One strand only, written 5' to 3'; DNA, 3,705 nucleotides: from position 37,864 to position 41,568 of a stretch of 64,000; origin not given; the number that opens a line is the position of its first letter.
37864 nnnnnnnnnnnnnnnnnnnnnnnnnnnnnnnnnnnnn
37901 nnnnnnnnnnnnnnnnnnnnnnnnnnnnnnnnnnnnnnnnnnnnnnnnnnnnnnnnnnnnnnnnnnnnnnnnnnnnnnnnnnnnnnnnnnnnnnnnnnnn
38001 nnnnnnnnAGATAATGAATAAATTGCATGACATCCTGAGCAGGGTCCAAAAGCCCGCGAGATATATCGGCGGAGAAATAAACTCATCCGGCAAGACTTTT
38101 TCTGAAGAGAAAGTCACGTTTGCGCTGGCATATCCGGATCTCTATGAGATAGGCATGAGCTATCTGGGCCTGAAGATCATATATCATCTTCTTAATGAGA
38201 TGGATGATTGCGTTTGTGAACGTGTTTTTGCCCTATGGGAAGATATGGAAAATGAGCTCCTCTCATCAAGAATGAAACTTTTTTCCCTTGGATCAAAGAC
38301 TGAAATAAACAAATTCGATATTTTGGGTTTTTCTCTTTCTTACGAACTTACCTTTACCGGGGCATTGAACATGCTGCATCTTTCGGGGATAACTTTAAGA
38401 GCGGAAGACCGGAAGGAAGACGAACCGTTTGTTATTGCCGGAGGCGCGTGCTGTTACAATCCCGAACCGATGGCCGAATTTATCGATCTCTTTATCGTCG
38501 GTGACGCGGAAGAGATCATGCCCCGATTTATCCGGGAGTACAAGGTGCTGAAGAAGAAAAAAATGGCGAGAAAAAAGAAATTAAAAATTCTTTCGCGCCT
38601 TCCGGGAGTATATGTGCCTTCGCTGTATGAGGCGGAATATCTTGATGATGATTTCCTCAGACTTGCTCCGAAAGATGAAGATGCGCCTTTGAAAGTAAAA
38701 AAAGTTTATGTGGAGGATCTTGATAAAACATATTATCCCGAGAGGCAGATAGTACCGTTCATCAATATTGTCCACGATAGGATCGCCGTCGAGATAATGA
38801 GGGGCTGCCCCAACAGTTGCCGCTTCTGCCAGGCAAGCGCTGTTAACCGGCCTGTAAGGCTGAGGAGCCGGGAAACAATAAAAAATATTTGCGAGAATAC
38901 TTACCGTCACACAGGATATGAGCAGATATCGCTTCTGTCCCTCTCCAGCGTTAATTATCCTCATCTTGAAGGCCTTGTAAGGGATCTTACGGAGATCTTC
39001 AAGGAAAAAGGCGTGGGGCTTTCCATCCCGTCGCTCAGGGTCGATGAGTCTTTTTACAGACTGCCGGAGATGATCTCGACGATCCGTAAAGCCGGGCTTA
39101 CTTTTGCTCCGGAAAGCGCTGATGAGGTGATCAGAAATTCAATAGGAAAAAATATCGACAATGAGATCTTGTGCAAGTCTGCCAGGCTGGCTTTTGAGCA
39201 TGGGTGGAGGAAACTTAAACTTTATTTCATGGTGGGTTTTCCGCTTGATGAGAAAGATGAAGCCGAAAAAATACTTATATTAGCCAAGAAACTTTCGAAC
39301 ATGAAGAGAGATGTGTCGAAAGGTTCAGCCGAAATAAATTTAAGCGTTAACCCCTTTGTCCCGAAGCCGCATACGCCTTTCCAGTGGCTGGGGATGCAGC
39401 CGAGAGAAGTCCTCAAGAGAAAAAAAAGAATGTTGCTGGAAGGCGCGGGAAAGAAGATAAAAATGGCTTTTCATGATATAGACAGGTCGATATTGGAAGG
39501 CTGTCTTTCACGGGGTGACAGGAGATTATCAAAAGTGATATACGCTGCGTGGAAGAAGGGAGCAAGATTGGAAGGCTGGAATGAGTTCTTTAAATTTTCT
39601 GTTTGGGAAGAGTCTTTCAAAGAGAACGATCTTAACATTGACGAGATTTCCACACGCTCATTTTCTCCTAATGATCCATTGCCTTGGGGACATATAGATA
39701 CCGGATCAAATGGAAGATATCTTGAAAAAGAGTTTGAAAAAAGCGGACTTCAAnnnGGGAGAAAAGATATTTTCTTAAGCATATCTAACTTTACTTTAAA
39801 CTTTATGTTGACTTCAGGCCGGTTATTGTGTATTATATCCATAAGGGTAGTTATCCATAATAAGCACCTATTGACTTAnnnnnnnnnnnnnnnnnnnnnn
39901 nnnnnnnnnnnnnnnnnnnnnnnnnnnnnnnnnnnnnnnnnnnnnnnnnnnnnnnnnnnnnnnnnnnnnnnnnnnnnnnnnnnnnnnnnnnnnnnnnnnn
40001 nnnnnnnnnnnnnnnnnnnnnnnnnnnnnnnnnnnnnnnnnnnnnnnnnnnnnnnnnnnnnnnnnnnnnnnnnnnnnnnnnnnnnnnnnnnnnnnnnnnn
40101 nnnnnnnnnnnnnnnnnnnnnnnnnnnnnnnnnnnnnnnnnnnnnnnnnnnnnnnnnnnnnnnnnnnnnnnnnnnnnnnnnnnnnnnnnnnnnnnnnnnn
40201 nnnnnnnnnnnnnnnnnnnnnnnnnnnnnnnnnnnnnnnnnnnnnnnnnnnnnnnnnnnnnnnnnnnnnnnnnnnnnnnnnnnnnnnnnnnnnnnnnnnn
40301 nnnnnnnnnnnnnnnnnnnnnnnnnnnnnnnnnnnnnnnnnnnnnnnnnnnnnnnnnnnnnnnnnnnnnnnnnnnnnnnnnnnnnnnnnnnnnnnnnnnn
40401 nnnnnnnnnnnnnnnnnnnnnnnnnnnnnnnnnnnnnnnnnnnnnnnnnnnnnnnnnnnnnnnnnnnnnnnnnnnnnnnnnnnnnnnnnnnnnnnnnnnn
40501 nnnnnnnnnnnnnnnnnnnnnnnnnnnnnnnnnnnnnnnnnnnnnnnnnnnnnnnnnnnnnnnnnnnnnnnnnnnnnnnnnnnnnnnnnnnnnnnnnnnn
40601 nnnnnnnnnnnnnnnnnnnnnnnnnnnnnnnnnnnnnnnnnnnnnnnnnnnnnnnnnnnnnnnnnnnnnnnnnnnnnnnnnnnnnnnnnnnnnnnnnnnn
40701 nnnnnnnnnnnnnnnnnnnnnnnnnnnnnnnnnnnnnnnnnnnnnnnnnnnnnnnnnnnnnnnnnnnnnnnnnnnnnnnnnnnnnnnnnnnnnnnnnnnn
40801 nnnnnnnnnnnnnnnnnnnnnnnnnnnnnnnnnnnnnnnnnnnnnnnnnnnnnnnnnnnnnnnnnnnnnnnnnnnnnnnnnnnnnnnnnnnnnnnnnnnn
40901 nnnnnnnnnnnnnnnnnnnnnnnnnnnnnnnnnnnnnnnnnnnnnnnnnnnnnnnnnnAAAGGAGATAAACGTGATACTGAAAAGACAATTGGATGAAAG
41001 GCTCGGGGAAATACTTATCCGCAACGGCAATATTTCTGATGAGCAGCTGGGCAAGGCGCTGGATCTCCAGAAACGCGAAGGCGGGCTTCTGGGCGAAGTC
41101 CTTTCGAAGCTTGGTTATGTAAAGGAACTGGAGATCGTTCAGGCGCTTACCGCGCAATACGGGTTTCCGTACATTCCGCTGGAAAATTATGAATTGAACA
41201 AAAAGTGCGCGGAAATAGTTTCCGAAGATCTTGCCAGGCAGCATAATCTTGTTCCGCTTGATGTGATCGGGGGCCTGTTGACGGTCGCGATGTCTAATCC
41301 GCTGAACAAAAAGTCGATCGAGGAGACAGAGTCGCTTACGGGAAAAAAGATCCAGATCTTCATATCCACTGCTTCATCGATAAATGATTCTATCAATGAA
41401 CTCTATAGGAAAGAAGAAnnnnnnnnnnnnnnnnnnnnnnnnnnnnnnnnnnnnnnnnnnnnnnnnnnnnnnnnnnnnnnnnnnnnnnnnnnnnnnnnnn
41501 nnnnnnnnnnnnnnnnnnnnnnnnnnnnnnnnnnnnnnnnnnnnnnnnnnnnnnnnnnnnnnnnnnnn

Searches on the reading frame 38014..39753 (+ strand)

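Call 45: search_protein_families(library=pfam, proteins=[window:38014-39753:+], max_evalue=0.001)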
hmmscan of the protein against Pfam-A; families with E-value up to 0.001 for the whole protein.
window:38014-39753:+ (580 aa): 2 families
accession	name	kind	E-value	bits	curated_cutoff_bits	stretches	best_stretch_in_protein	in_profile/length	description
PF19864.5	Radical_SAM_N2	-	9.2e-58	194.4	29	1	52-202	1-151/151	Radical SAM proteins, N-terminal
PF04055.27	Radical_SAM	-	4.6e-17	63.1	29.5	1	259-421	1-163/166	Radical SAM superfamily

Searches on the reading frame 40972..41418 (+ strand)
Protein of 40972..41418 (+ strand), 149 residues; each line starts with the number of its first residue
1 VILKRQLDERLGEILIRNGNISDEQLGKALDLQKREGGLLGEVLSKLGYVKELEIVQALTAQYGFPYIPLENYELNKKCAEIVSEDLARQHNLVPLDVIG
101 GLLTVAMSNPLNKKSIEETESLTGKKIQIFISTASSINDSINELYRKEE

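Call 45: search_protein_families(library=pfam, proteins=[window:40972-41418:+], max_evalue=0.001)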
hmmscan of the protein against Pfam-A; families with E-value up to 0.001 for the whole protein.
window:40972-41418:+ (149 aa): 1 family
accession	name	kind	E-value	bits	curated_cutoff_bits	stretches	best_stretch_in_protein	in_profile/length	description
PF05157.20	MshEN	-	4.7e-19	68.6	23.1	1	63-148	1-87/90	MshEN domain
